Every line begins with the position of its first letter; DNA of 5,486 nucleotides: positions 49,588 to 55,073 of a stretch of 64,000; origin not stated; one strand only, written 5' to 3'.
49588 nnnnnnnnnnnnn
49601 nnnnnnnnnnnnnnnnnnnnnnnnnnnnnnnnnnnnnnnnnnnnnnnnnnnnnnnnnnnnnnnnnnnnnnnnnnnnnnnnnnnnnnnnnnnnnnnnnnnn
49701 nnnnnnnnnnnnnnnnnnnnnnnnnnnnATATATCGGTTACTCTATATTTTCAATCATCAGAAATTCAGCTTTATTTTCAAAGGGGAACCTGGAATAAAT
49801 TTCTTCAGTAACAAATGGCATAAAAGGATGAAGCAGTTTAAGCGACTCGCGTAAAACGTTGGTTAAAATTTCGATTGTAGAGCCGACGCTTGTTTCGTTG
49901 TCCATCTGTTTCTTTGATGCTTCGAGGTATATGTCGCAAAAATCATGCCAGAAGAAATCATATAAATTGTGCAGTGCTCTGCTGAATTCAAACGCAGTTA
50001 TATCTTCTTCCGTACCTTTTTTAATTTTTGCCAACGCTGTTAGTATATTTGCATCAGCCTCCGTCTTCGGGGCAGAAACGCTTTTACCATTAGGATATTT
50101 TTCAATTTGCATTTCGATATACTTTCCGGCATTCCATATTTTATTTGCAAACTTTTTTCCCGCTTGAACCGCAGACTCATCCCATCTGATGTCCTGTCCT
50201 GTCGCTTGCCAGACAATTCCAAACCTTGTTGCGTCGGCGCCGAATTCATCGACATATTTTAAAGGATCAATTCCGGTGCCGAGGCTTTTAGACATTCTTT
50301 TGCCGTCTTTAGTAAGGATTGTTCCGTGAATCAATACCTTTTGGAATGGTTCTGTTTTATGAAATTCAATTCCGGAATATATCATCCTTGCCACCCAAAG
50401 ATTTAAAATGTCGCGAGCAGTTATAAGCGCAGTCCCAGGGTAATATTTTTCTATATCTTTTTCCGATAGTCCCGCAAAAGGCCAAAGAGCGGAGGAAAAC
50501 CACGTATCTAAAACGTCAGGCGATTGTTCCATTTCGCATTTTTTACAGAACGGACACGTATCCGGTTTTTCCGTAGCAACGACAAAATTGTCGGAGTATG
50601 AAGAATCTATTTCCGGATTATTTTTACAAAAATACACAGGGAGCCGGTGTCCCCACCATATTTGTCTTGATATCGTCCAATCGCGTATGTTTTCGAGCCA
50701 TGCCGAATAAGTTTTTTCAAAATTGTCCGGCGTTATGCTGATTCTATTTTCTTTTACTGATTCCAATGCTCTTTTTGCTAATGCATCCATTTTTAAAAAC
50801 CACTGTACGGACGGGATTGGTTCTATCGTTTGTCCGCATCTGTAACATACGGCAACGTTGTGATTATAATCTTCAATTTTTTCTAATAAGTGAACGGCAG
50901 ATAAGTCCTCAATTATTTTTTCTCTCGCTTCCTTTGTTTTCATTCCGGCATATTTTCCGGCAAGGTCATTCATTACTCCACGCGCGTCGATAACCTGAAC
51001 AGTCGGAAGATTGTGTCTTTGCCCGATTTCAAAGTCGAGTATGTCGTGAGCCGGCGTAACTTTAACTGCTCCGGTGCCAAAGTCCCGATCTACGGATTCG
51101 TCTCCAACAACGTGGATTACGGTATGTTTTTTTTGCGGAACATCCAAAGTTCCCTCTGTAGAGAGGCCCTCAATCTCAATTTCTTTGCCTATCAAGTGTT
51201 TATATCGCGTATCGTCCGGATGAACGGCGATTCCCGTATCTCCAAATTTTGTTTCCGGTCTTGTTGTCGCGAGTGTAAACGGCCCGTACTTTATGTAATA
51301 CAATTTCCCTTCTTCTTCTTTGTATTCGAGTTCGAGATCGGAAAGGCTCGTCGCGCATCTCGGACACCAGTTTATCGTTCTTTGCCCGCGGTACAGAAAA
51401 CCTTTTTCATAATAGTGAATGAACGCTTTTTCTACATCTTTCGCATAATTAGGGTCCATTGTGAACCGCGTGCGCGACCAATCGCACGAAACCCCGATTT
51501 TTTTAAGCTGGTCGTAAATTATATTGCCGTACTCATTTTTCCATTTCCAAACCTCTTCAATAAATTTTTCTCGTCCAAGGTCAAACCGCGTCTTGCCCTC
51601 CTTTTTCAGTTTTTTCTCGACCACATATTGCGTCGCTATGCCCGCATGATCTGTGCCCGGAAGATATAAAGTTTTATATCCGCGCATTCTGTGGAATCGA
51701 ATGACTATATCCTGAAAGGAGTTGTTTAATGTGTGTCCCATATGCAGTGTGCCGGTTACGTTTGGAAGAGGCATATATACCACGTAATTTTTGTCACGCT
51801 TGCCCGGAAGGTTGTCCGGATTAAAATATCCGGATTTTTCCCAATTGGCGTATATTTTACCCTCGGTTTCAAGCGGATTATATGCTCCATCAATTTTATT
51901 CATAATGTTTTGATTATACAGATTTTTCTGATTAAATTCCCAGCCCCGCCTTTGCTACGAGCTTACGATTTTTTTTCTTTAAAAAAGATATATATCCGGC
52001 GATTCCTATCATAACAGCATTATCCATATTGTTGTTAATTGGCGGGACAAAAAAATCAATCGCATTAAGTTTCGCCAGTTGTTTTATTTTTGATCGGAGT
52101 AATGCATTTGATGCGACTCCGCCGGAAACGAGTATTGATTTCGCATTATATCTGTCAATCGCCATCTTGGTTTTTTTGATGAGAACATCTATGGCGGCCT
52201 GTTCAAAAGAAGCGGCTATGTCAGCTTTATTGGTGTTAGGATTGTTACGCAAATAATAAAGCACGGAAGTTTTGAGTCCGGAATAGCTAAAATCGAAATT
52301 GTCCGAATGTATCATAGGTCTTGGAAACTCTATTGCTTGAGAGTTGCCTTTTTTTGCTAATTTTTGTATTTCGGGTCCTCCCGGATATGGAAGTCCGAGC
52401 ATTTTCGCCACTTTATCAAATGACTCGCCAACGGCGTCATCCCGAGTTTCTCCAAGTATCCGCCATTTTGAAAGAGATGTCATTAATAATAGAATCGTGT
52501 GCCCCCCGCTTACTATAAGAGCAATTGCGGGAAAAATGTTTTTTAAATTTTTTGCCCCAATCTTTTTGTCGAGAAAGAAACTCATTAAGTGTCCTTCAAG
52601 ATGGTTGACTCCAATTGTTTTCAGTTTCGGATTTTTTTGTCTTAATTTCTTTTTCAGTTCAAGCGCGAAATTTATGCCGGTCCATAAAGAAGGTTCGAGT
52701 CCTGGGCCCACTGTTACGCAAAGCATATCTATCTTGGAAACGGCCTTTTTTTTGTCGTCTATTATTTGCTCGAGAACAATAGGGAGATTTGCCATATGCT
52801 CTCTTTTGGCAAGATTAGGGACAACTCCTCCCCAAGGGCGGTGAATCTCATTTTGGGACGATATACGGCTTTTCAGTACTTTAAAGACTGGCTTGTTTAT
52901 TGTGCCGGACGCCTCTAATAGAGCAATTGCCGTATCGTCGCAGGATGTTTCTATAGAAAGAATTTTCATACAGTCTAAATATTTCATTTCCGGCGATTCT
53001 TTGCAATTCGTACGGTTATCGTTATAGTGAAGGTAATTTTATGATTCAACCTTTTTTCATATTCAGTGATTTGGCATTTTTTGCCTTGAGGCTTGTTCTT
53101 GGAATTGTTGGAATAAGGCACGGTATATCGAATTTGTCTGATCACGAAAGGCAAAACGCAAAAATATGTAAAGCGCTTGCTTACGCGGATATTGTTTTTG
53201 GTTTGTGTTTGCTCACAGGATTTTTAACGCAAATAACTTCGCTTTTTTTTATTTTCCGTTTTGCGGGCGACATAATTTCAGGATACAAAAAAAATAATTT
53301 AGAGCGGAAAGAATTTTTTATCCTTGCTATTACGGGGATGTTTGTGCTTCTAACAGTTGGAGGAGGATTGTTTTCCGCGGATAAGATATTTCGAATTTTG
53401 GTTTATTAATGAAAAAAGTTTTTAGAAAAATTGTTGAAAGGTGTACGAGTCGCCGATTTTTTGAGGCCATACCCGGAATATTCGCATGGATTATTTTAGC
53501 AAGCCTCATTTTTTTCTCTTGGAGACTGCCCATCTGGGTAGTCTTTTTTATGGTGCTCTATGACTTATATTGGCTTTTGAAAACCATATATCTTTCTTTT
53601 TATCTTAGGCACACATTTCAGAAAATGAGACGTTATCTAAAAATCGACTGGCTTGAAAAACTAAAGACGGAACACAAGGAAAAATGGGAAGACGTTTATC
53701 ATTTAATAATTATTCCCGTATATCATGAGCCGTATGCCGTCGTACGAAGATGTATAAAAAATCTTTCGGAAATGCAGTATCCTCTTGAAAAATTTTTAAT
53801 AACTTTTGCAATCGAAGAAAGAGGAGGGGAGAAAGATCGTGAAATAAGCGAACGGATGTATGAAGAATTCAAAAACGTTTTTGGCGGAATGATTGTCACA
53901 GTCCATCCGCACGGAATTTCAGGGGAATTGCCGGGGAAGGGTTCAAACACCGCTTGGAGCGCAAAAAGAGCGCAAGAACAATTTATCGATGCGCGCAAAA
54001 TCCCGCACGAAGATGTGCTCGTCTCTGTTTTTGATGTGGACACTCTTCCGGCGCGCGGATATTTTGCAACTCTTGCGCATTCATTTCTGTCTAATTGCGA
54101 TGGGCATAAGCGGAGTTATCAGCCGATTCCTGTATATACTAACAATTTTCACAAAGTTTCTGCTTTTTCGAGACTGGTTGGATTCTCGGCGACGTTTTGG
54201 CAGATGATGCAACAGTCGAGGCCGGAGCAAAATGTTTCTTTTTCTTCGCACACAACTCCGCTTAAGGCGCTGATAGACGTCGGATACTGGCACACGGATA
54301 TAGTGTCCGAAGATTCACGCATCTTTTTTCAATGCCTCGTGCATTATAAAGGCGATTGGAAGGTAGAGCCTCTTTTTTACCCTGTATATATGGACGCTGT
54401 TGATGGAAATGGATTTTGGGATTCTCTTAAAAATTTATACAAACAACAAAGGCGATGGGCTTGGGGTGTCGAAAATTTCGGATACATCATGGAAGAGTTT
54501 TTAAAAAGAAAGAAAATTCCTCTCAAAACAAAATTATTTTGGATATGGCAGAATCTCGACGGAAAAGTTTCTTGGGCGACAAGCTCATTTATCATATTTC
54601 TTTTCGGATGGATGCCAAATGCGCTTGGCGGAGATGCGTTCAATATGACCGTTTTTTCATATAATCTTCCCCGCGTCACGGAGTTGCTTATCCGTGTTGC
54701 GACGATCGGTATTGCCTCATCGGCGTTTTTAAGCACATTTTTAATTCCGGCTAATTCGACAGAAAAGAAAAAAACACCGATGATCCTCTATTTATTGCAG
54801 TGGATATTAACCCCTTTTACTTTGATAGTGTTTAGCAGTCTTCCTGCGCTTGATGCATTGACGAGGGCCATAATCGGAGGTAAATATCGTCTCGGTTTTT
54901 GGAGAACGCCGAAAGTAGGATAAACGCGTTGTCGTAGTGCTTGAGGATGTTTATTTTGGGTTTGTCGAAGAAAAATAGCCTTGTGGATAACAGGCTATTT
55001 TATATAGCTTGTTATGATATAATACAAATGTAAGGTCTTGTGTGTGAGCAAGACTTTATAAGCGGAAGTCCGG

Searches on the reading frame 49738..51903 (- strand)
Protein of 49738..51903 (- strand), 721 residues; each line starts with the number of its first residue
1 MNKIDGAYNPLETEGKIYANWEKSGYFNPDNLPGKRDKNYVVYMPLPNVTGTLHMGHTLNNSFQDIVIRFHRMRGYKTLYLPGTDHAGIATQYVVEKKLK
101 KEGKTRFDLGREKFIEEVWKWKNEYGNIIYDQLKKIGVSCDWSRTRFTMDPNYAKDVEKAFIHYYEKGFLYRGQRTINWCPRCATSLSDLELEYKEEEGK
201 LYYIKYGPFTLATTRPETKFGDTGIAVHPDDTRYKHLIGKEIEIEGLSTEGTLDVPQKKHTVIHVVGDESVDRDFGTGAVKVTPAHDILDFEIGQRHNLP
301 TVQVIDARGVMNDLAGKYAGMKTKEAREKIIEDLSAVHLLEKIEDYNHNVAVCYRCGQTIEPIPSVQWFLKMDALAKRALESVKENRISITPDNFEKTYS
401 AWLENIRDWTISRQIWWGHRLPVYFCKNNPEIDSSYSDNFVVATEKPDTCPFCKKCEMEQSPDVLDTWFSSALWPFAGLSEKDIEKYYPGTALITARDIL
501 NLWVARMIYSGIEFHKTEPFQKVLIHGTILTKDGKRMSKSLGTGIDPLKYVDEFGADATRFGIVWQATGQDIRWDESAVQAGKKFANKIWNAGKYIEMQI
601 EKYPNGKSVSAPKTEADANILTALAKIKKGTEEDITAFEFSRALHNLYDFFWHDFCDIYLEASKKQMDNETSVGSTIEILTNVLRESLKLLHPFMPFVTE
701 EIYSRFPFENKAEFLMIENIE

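Call 105: search_protein_families(library=pfam, proteins=[window:49738-51903:-], max_evalue=0.0001)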
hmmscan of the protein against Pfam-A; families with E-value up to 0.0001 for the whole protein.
window:49738-51903:- (721 aa): 4 families
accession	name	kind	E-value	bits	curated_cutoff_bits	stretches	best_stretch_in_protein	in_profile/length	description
PF00133.28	tRNA-synt_1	-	1.3e-125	419.8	22.7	1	16-575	1-414/414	tRNA synthetases class I (I, L, M and V)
PF08264.19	Anticodon_1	-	2.6e-26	92.7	25.1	1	617-714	1-98/148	Anticodon-binding domain of tRNA ligase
PF09334.17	tRNA-synt_1g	-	3.6e-25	89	20.1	2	41-192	2-135/391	tRNA synthetases class I (M)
PF13603.12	tRNA-synt_1_2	-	7.9e-07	29.2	25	1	241-313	77-148/185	Leucyl-tRNA synthetase, editing domain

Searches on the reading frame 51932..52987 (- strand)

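Call 105: search_protein_families(library=pfam, proteins=[window:51932-52987:-], max_evalue=0.0001)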
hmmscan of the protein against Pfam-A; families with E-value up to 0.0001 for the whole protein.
window:51932-52987:- (351 aa): 3 families
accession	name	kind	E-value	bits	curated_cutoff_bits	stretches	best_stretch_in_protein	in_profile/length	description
PF00814.31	TsaD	-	6.2e-74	249.5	24.8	1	36-328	1-263/264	tRNA N6-adenosine threonylcarbamoyltransferase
PF22521.2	HypF_C_2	-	3.3e-07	30.8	27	1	230-316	144-228/241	Carbamoyltransferase, Kae1-like Domain, second subdomain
PF02543.21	Carbam_trans_N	-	7.2e-06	26.1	24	1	251-328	269-343/346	Carbamoyltransferase N-terminus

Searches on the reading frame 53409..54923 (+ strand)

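Call 105: search_protein_families(library=pfam, proteins=[window:53409-54923:+], max_evalue=0.0001)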
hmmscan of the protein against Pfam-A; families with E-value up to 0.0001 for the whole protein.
window:53409-54923:+ (504 aa): 1 family
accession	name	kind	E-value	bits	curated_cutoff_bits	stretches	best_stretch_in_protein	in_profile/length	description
PF13632.12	Glyco_trans_2_3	-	5.8e-08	33.2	27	1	207-403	4-182/198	Glycosyl transferase family group 2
